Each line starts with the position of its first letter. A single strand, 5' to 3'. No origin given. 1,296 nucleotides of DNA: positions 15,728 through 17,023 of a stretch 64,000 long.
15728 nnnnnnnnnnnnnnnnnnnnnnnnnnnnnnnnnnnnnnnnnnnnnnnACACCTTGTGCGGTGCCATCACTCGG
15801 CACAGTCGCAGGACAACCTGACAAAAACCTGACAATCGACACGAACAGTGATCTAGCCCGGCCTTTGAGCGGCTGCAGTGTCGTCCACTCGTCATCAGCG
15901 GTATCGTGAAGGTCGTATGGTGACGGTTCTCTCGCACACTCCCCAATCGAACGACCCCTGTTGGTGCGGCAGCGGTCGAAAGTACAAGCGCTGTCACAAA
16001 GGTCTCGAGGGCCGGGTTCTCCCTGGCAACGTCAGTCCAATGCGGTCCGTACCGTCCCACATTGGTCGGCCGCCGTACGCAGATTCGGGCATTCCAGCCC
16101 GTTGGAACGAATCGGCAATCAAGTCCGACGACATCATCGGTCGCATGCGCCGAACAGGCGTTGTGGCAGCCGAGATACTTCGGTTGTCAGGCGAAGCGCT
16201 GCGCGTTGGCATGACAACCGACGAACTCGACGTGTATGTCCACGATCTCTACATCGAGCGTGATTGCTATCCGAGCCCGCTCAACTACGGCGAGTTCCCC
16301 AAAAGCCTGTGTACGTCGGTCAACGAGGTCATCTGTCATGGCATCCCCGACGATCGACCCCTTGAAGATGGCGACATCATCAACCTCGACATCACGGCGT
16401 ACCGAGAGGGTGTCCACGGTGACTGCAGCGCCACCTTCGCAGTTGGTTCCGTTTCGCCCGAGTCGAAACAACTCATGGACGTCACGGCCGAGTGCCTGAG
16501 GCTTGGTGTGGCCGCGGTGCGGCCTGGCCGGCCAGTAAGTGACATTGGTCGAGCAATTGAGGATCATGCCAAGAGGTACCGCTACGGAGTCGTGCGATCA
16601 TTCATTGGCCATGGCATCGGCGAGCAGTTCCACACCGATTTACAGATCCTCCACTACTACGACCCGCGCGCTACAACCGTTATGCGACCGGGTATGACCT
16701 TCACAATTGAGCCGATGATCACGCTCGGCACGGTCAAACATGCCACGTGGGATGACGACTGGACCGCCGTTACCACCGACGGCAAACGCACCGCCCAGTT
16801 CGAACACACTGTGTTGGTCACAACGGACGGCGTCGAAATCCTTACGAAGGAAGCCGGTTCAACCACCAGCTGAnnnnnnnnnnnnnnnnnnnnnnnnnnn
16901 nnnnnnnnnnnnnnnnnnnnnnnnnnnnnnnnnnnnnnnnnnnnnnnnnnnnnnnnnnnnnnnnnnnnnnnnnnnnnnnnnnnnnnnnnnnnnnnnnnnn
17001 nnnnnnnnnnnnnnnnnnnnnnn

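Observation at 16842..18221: Orphan gamma-class N6-adenine DNA methyltransferase wedged between map and coaA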

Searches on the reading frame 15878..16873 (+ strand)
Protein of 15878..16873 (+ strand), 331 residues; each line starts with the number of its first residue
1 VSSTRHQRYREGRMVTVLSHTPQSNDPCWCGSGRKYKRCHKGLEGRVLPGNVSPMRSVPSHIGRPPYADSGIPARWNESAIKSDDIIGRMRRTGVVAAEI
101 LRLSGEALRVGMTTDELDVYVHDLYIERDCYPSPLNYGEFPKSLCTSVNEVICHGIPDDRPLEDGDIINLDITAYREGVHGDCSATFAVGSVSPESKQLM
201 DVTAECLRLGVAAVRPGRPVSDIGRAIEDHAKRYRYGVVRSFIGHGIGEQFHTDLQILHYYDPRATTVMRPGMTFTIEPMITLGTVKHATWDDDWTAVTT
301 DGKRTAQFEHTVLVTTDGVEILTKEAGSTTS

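Call 3: search_protein_families(library=pfam, proteins=[window:15878-16873:+], max_evalue=0.01)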
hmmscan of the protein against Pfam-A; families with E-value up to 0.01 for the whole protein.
window:15878-16873:+ (331 aa): 2 families
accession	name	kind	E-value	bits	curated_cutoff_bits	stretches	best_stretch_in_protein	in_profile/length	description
PF00557.29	Peptidase_M24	-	4.1e-49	167.6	23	1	89-315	2-207/208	Metallopeptidase family M24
PF02810.21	SEC-C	-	4.2e-09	36.5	20.4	1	25-40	2-17/19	SEC-C motif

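Call 4: search_protein_families(library=ncbifam, proteins=[window:15878-16873:+], max_evalue=0.01)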
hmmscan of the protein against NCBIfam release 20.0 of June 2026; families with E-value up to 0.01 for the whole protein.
window:15878-16873:+ (331 aa): 17 families
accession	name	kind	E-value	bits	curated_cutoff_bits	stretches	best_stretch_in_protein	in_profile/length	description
TIGR00500.1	met_pdase_I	equivalog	2.8e-84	282.5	171.35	1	81-324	3-246/247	type I methionyl aminopeptidase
NF008970.0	PRK12318.1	equivalog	8.1e-81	271.5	267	1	24-324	3-288/291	methionyl aminopeptidase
NF009533.0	PRK12897.1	equivalog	1.2e-46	159.1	488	1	80-324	3-247/248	type I methionyl aminopeptidase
NF005583.0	PRK07281.1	equivalog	3.1e-38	131.7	445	2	174-326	129-281/286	methionyl aminopeptidase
TIGR00501.1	met_pdase_II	equivalog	2.8e-22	79.6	222.65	1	92-285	10-195/295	type II methionyl aminopeptidase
NF040821.1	dipep_PepQ_Arch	equivalog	1.2e-16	60.7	630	1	149-304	185-336/346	Xaa-Pro dipeptidase PepQ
NF007310.0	PRK09795.1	equivalog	1.9e-11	43.4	393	1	150-315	191-358/361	aminopeptidase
NF008131.0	PRK10879.1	equivalog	1.2e-10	40.8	465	1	80-224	172-312/438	Xaa-Pro aminopeptidase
TIGR02993.1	ectoine_eutD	equivalog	5.8e-09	35.6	613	1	59-280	137-356/391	ectoine hydrolase DoeA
TIGR00495.1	crvDNA_42K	hypoth_equivalog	6.8e-08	31.6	430.05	1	144-246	80-188/383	ErbB3-binding protein EBP1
TIGR04102.1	SWIM_PBPRA1643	hypoth_equivalog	1.1e-06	29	68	1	16-39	83-106/108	PBPRA1643 family SWIM/SEC-C metal-binding motif protein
NF004088.0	PRK05590.1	equivalog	6e-05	23.5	140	1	21-40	144-163/166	hypothetical protein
NF038259.1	ectoine_DoeA_2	exception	0.00024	19.9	575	1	81-282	153-352/386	ectoine hydrolase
NF011174.0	PRK14576.1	subfamily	0.00031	19.7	487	1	80-279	176-368/405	putative endopeptidase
NF002592.0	PRK02250.1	equivalog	0.00035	20.7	158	1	18-39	144-165/167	hypothetical protein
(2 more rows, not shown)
